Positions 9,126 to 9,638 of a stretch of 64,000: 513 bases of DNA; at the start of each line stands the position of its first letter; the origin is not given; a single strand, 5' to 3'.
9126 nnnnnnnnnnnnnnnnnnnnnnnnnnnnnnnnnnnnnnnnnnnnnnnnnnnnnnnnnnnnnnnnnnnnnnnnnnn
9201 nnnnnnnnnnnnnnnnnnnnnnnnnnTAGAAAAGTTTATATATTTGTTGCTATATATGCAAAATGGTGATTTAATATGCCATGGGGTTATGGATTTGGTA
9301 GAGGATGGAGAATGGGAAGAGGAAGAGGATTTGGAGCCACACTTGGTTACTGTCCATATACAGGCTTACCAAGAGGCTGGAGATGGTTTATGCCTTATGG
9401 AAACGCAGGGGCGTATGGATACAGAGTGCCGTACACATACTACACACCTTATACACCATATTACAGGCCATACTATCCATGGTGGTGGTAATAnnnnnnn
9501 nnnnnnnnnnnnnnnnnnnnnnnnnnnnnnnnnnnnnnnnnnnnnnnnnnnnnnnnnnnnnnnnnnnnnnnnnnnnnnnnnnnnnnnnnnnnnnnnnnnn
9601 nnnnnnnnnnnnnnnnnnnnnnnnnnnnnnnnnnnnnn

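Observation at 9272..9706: Tandem pair of Gly/Tyr/Trp-rich micro-protein genes that share a 42-nt direct repeat at their starts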

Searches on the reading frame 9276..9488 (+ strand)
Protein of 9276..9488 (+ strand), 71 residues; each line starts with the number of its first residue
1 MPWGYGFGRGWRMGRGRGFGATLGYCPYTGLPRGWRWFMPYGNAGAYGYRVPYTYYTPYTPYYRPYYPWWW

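Call 5: search_protein_families(library=pfam, proteins=[window:9276-9488:+], max_evalue=1)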
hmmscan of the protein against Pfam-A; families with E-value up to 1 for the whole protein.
window:9276-9488:+ (71 aa): 0 families

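Call 6: search_protein_families(library=ncbifam, proteins=[window:9276-9488:+], max_evalue=0.1)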
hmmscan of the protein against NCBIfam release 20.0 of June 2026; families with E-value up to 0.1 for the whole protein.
window:9276-9488:+ (71 aa): 0 families

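Call 8: list_cluster_members(proteins=[window:9276-9488:+, window:9494-9703:+, window:9732-10226:+, window:10231-10458:+, window:10462-11295:+, window:8993-9223:+])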
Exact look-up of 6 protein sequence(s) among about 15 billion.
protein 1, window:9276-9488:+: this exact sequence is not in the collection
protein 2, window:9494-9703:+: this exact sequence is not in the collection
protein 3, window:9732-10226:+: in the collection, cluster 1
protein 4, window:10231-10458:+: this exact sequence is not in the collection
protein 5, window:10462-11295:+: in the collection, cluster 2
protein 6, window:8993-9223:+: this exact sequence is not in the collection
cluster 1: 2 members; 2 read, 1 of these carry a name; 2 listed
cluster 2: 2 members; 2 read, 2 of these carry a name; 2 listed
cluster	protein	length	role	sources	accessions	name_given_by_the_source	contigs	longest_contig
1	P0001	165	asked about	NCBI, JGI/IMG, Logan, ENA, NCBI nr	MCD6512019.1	MAG: hypothetical protein J7K61_00245 [Thermoplasmata archaeon] | hypothetical protein [Thermoplasmata archaeon]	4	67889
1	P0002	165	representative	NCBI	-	-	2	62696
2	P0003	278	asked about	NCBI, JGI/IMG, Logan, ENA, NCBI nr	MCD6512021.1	MAG: ATP-binding protein [Thermoplasmata archaeon] | ATP-binding protein [Thermoplasmata archaeon]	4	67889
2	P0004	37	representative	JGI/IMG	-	hypothetical protein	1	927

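Call 9: find_homologous_proteins(query=window:9276-9488:+, max_evalue=0.01)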
Query window:9276-9488:+ (71 aa): 18 proteins with E <= 0.01 among 99 candidates.
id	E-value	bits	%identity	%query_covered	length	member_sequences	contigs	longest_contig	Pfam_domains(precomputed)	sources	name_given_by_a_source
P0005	2.3e-14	72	95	27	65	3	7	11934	-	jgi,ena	-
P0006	1.4e-12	66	86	30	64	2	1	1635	-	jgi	-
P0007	2.2e-12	65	95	27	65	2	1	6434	-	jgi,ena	-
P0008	3.7e-8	52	88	24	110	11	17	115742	-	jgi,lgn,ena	-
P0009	4.4e-7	48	84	54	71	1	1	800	-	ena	-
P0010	4.9e-7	48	59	54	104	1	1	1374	PF17253.8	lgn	-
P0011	3.2e-6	45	53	56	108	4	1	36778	PF17253.8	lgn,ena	-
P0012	7.6e-6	44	60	48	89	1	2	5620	-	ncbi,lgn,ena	-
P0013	1.0e-5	44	100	25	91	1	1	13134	-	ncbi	-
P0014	1.9e-5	43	60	70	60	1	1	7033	-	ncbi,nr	ncbi:MAG: hypothetical protein J7K12_01590, partial [Thermoplasmata archaeon]|nr:hypothetical protei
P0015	2.3e-5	43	66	49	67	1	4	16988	-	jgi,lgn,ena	-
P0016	9.0e-5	41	82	24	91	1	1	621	-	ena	-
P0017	1.5e-4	40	55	55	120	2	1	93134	PF17253.8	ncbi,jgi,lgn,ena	-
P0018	1.6e-4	40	78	25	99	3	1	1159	-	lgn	-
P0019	3.5e-4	39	61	49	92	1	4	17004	-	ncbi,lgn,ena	-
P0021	1.1e-3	37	88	24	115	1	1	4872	PF17253.8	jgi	-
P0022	4.1e-3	36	60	87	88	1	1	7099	PF17253.8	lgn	-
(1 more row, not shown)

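Call 12: find_encoding_contigs(protein=P0005, flank=4000, max_places=4)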
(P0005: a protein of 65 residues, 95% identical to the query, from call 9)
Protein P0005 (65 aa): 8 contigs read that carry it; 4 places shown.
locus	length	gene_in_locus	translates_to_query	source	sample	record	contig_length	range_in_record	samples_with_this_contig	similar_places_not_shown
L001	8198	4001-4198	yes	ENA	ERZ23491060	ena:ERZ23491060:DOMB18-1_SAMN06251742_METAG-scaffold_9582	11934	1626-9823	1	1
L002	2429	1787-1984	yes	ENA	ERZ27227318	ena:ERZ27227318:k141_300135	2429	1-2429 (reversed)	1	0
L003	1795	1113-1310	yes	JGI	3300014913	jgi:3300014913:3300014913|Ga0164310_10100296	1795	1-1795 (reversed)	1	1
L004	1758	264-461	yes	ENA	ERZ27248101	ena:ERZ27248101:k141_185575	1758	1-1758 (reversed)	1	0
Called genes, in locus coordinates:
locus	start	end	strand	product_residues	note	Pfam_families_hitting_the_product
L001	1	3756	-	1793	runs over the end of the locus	?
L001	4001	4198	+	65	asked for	-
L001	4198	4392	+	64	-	-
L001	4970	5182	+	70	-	-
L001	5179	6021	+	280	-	PF01656:CbiA, PF10609:ParA, PF13614:AAA_31 (weak), PF00037:Fer4 (weak), PF12837:Fer4_6 (weak), PF14697:Fer4_21, PF12838:Fer4_7 (weak), PF00037:Fer4 (weak), +2 more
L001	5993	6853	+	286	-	PF00142:Fer4_NifH (faint), PF01656:CbiA, PF03193:RsgA_GTPase (faint), PF10609:ParA (faint), PF14697:Fer4_21, PF25160:LdpA_Fe-S-bd (weak), PF12838:Fer4_7 (weak), PF00037:Fer4, +6 more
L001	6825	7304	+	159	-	PF03168:LEA_2 (faint)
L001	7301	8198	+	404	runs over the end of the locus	PF01545:Cation_efflux, PF16916:ZT_dimer, PF02579:Nitro_FeMo-Co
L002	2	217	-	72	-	?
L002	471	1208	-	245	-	-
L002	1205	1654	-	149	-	-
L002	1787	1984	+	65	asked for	-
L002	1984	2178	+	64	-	-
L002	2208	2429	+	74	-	?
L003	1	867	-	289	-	?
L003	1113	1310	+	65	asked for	-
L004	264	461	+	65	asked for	-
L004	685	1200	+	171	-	PF02579:Nitro_FeMo-Co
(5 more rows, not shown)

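Call 13: find_encoding_contigs(protein=P0015, flank=4000, max_places=3)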
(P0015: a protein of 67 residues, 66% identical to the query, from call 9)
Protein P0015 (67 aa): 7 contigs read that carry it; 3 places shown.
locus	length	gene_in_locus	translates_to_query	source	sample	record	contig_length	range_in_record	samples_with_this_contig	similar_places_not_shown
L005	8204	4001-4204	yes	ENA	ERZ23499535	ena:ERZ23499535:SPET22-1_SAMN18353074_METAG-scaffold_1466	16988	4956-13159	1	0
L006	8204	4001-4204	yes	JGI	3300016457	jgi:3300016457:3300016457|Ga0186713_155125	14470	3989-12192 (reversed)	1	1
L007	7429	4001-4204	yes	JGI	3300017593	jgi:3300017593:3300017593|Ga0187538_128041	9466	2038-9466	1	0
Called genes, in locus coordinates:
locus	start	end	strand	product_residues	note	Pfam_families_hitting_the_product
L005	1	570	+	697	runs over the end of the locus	PF02629:CoA_binding, PF13380:CoA_binding_2, PF13607:Succ_CoA_lig, PF19045:Ligase_CoA_2, PF13549:ATP-grasp_5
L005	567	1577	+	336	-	PF13500:AAA_26, PF07085:DRTGG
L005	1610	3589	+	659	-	PF08126:Propeptide_C25 (weak), PF01364:Peptidase_C25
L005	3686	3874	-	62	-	PF00313:CSD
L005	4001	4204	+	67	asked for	-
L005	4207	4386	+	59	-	-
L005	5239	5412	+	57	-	-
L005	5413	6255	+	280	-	PF01656:CbiA, PF10609:ParA, PF00037:Fer4 (weak), PF12837:Fer4_6 (weak), PF14697:Fer4_21, PF12838:Fer4_7 (weak), PF13187:Fer4_9 (weak), PF00037:Fer4 (weak), +5 more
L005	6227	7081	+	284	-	PF00142:Fer4_NifH (faint), PF01656:CbiA, PF00037:Fer4 (weak), PF14697:Fer4_21, PF25160:LdpA_Fe-S-bd (weak), PF00037:Fer4, PF12837:Fer4_6 (weak), PF12838:Fer4_7 (weak), +4 more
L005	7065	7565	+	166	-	-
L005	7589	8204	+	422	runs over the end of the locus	PF20695:UbiD_N, PF01977:UbiD, PF20696:UbiD_C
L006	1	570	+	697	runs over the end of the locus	PF02629:CoA_binding, PF13380:CoA_binding_2, PF13607:Succ_CoA_lig, PF19045:Ligase_CoA_2, PF13549:ATP-grasp_5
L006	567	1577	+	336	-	PF13500:AAA_26, PF07085:DRTGG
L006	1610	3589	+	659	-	PF08126:Propeptide_C25 (weak), PF01364:Peptidase_C25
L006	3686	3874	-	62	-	PF00313:CSD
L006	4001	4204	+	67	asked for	-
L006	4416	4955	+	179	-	PF02579:Nitro_FeMo-Co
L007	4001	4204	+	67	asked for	-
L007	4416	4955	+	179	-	PF02579:Nitro_FeMo-Co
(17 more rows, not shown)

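Call 16: find_encoding_contigs(protein=P0008, flank=4000, max_places=3)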
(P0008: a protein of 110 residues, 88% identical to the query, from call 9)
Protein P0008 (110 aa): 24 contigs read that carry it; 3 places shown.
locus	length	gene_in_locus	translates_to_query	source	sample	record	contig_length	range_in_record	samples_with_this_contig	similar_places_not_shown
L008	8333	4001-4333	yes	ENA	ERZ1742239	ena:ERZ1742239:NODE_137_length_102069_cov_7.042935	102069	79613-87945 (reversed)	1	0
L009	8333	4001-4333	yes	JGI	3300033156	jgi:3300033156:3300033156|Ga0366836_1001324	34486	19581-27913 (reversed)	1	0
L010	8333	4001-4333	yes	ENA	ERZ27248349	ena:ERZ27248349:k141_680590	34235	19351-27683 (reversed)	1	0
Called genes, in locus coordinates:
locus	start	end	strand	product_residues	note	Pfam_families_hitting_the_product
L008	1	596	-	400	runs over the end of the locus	-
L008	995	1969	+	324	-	PF02684:LpxB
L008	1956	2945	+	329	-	PF01380:SIS (faint), PF10432:bact-PGI_C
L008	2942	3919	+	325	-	PF00483:NTP_transferase, PF01128:IspD (weak), PF12804:NTP_transf_3, PF25084:LbH_EIF2B (faint), PF25087:GMPPB_C (weak)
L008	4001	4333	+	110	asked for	-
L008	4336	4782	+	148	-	PF02579:Nitro_FeMo-Co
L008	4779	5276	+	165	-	PF02579:Nitro_FeMo-Co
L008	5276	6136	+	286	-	PF01656:CbiA, PF10609:ParA (weak), PF13614:AAA_31 (faint), PF13484:Fer4_16 (faint), PF14697:Fer4_21 (weak), PF12838:Fer4_7 (weak), PF13187:Fer4_9 (weak), PF25160:LdpA_Fe-S-bd (weak), +4 more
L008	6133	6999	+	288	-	PF01656:CbiA, PF12838:Fer4_7 (faint), PF00037:Fer4 (faint), PF14697:Fer4_21, PF13484:Fer4_16 (faint), PF10609:ParA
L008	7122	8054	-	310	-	PF01715:IPPT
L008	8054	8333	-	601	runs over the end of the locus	PF13522:GATase_6, PF13537:GATase_7, PF01380:SIS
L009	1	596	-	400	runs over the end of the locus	-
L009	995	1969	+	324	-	PF02684:LpxB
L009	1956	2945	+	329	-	PF01380:SIS (faint), PF10432:bact-PGI_C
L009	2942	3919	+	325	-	PF00483:NTP_transferase, PF01128:IspD (weak), PF12804:NTP_transf_3, PF25087:GMPPB_C (weak)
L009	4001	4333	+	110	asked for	-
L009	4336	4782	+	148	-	PF02579:Nitro_FeMo-Co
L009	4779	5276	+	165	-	PF02579:Nitro_FeMo-Co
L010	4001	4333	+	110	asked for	-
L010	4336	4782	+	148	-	PF02579:Nitro_FeMo-Co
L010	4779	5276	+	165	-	PF02579:Nitro_FeMo-Co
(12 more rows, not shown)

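Call 17: find_encoding_contigs(protein=P0017, flank=4000, max_places=2)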
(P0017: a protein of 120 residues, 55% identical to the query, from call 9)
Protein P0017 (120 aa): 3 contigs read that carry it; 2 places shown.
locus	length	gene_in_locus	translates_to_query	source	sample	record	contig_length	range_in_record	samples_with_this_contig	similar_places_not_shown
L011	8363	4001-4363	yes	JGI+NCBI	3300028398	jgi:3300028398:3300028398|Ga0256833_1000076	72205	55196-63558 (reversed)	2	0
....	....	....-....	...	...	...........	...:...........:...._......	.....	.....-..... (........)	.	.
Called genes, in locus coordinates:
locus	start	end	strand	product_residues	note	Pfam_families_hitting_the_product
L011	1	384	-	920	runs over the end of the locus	PF13485:Peptidase_MA_2 (weak), PF26549:Tricorn_N (faint), PF07676:PD40 (faint), PF26550:Tricorn_2nd (weak), PF01103:Omp85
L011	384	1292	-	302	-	PF01551:Peptidase_M23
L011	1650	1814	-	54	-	-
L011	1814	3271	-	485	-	-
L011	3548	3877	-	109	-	PF03819:MazG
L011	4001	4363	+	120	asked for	PF17253:DUF5320 (faint)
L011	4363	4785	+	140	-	PF02579:Nitro_FeMo-Co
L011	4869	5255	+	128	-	PF01986:DUF123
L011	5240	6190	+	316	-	PF04055:Radical_SAM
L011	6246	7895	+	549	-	PF03415:Peptidase_C11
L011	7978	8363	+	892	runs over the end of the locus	PF00069:Pkinase, PF01636:APH (faint), PF07714:PK_Tyr_Ser-Thr, PF03109:ABC1, PF00580:UvrD-helicase, PF13245:AAA_19, PF13361:UvrD_C, PF13538:UvrD_C_2, +2 more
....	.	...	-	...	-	?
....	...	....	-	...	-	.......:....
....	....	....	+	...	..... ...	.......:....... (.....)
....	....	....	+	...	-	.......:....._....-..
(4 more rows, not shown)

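Call 31: find_encoding_contigs(protein=P0013, flank=4000, max_places=2)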
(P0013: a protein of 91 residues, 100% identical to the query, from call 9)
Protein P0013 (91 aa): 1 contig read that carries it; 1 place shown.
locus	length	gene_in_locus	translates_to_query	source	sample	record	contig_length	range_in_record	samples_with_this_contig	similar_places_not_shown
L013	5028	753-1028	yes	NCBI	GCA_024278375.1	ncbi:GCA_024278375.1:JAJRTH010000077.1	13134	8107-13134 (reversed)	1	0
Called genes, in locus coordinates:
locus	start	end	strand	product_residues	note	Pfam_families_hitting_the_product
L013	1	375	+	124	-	?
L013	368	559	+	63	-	PF01883:FeS_assembly_P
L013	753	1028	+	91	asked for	-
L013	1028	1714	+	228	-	PF02579:Nitro_FeMo-Co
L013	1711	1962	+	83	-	-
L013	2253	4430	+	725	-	PF00133:tRNA-synt_1, PF01406:tRNA-synt_1e (faint), PF09334:tRNA-synt_1g, PF19303:Anticodon_3, PF08264:Anticodon_1, PF01588:tRNA_bind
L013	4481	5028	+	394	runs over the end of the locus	-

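Call 32: find_encoding_contigs(protein=P0019, flank=4000, max_places=2)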
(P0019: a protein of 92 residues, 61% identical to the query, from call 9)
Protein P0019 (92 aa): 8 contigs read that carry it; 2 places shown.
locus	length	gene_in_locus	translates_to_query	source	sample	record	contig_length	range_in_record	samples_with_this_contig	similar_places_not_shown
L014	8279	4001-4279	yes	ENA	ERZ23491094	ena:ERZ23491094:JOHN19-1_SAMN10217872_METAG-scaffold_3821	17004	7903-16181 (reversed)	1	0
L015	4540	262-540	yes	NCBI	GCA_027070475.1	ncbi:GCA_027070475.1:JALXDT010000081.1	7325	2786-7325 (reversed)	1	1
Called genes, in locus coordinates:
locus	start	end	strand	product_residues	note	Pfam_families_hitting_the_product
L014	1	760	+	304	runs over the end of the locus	PF01040:UbiA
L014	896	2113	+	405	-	PF20968:MASE8 (weak), PF00990:GGDEF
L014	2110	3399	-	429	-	PF08448:PAS_4 (weak), PF13426:PAS_9, PF00158:Sigma54_activat, PF14532:Sigma54_activ_2, PF07724:AAA_2, PF07728:AAA_5 (weak), PF25601:AAA_lid_14, PF02954:HTH_8, +2 more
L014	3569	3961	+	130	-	-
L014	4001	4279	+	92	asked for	-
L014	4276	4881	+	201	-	PF02579:Nitro_FeMo-Co, PF17253:DUF5320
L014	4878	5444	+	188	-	PF02579:Nitro_FeMo-Co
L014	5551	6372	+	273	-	PF08282:Hydrolase_3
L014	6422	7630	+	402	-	-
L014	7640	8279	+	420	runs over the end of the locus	PF00535:Glycos_transf_2, PF21969:MGS_GT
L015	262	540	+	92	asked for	-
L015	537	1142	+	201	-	PF02579:Nitro_FeMo-Co, PF17253:DUF5320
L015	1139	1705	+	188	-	PF02579:Nitro_FeMo-Co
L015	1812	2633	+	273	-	PF08282:Hydrolase_3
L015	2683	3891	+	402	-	-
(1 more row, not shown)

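Call 41: predict_structure(alignment_id=A2)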
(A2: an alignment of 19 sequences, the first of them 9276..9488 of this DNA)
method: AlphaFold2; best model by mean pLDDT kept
length: 71 residues; sequences in the alignment: 19
mean_pLDDT: 45.6   pTM: 0.14
mean pLDDT of the five models: 45.6, 45.4, 44.3, 44.0, 42.0
residues with pLDDT >= 90: 0; 70-90: 0; 50-70: 16; < 50: 55
segments of 3 or more residues with pLDDT < 50: 3-22, 37-66, 68-71
pLDDT, mean of each block of 10 residues (from residue 1): 43 45 54 52 41 40 45 43
secondary structure: DSSP gave nothing for this model
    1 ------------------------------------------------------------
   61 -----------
elements in order:

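Call 42: search_protein_representatives(alignment_id=A2)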
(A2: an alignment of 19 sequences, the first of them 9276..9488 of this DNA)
Query: 19 sequences, 105 profile positions. Proteins with E-value up to 0.001 (for the whole library): 51; up to 1e-10: 15; up to 1e-30: 0. The best 51 are listed.
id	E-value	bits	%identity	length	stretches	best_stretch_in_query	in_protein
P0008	1.1e-28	116.0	-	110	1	1-104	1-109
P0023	1.3e-21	93.3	-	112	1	3-103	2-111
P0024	3.0e-18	82.5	-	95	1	13-100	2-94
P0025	1.3e-16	77.2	-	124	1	3-102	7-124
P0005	1.7e-16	76.8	-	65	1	1-64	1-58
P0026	1.3e-14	70.8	-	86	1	15-101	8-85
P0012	1.8e-14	70.4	-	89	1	3-71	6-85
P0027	4.3e-14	69.1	-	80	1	3-70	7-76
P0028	3.9e-13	66.1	-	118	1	1-103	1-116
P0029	4.6e-13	65.8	-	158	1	4-80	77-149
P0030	1.0e-12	64.7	-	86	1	3-67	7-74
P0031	1.2e-12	64.5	-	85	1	3-79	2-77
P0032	2.4e-12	63.5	-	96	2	3-62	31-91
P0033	4.7e-12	62.6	-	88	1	3-64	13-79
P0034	7.0e-12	62.0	-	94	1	15-85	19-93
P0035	2.1e-10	57.3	-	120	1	1-104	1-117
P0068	6.3e-04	36.5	-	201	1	3-45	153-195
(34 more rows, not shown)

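Call 44: find_related_loci(query=A2, collection=genome_contigs, flank=3000)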
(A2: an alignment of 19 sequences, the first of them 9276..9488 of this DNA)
Query A2 (71 aa) in genome_contigs; peptide patterns used: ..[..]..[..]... (x = any residue, [..] = any of these).
81 stretches matched a pattern; 64 encode a relative of the query (tblastn E <= 1e-3); 64 distinct loci.
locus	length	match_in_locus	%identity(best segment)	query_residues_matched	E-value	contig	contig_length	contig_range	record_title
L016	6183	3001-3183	54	7-69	6e-11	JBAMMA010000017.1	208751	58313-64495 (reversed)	MAG: Thermoplasmata archaeon isolate MAG19 ExploCarb_3808S_S2_7_length_208751_cov_10, whole genome shotgun sequence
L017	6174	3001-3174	55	4-68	2e-10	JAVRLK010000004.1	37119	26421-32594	MAG: Thermoplasmatota archaeon isolate TVZ.SD19.226 Thermoplasmatota_6_MX7.59_133_37120_89.130052, whole genome shotgun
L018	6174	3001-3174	52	4-68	2e-10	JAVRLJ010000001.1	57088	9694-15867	MAG: Thermoplasmatota archaeon isolate TVZ.SD19.225 Thermoplasmatota_2_MX8.32_22_57161_37.928078, whole genome shotgun s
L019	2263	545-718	55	4-68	1e-9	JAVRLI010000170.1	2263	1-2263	MAG: Thermoplasmatota archaeon isolate TVZ.SD19.224 Thermoplasmatota_4_MX3.84_11965_2363_3.505367, whole genome shotgun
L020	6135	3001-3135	60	19-58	4e-9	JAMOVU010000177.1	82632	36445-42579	MAG: Candidatus Aminicenantes bacterium isolate PIR-30_metabat2_scaf2bin.063 PIR-30_scaffold_78_c1, whole genome shotgun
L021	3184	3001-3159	62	21-70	5e-9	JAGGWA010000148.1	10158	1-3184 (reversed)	MAG: Thermoplasmata archaeon isolate AUK114 PB_MBMC_068_c_000000000044, whole genome shotgun sequence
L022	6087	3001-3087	76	10-38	7e-9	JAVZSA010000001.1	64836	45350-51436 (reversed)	MAG: Thermoplasmata archaeon isolate DRTY-7_201912_bins_6 DRTY-7_201912_bins_6_scaffold_1, whole genome shotgun sequence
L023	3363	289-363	80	14-38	7e-9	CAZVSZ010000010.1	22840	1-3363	MAG TPA_asm: uncultured Thermoplasmata archaeon isolate binchicken_co164_13 genome assembly, contig: NODE_293_length_228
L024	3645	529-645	62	21-55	1e-8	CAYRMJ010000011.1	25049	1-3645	MAG TPA_asm: uncultured Thermoplasmata archaeon isolate SRP163575_co3_21 genome assembly, contig: NODE_1968_length_25049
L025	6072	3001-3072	79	19-42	2e-8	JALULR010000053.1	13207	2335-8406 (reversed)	MAG: DHVE2 group archaeon isolate S145_maxbin2_scaf2bin.063_VB S145_NODE_1735_length_13207_cov_1.827752, whole genome sh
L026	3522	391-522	55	21-61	2e-8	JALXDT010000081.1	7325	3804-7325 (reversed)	MAG: Candidatus Aminicenantes bacterium isolate T2_metabat2_scaf2bin.326 T2_NODE_16736_length_7325_cov_1.751320, whole g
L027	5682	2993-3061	83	21-43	3e-8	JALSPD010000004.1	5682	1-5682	MAG: DHVE2 group archaeon isolate 356-284_metabat2_scaf2bin.027 356-284_scaffold_10830_c1, whole genome shotgun sequence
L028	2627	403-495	71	21-54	7e-8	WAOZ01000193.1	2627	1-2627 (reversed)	MAG: DHVE2 group archaeon isolate S143_98 k151_512030, whole genome shotgun sequence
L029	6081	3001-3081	74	21-47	7e-8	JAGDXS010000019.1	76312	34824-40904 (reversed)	MAG: Thermoplasmata archaeon isolate KMA_Bin13 NODE_70_length_76312_cov_41.553575, whole genome shotgun sequence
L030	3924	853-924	83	14-37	9e-8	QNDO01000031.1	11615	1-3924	MAG: Candidatus Hydrothermota bacterium isolate B29_G16 B29_Guay16_scaffold_03881, whole genome shotgun sequence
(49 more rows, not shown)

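Call 45: list_cluster_members(proteins=[P0068, P0029, P0023, P0025, P0026, P0028, P0035, P0024])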
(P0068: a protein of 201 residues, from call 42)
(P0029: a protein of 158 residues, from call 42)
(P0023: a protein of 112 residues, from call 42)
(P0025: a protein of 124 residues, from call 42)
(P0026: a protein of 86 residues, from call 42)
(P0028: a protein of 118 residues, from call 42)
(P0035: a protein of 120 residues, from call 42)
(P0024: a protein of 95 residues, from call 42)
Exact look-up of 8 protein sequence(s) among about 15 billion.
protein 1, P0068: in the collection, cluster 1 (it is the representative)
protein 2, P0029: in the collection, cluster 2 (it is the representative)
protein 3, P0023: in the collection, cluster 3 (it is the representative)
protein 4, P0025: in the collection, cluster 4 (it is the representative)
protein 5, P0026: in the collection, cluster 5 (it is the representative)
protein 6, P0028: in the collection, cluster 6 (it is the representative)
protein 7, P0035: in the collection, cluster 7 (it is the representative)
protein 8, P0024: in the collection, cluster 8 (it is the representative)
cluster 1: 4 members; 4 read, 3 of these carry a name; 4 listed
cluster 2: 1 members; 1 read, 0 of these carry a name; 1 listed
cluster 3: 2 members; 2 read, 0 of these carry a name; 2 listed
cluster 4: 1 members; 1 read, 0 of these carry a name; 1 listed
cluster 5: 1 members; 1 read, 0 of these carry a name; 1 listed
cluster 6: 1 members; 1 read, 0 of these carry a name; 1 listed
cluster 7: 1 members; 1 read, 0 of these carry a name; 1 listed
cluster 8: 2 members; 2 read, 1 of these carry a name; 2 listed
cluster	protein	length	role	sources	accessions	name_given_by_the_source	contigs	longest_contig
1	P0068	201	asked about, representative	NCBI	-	-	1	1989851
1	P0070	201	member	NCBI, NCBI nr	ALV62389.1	hypothetical protein ADU37_CDS06900 [Thermococcus sp. 2319x1]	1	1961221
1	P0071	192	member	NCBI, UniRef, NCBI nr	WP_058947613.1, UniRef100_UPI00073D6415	NifB/NifX family molybdenum-iron cluster-binding protein [Thermococcus sp. 2319x1] | NifB/NifX family molybdenum-iron cluster-binding protein n=1 Tax=Thermococcus sp. 2319x1 ...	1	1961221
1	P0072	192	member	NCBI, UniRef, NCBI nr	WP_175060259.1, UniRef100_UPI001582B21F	NifB/NifX family molybdenum-iron cluster-binding protein [Thermococcus sp. 2319x1] | NifB/NifX family molybdenum-iron cluster-binding protein n=1 Tax=Thermococcus sp. 2319x1 ...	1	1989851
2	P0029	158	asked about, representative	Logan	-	-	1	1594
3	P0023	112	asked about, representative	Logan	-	-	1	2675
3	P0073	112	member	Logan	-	-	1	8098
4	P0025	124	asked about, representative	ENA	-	-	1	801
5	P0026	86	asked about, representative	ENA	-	-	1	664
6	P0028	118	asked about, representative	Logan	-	-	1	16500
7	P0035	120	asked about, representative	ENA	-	-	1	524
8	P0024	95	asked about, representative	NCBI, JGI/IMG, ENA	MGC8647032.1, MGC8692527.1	MAG: DUF5320 domain-containing protein [Thermoplasmata archaeon]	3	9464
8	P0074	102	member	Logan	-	-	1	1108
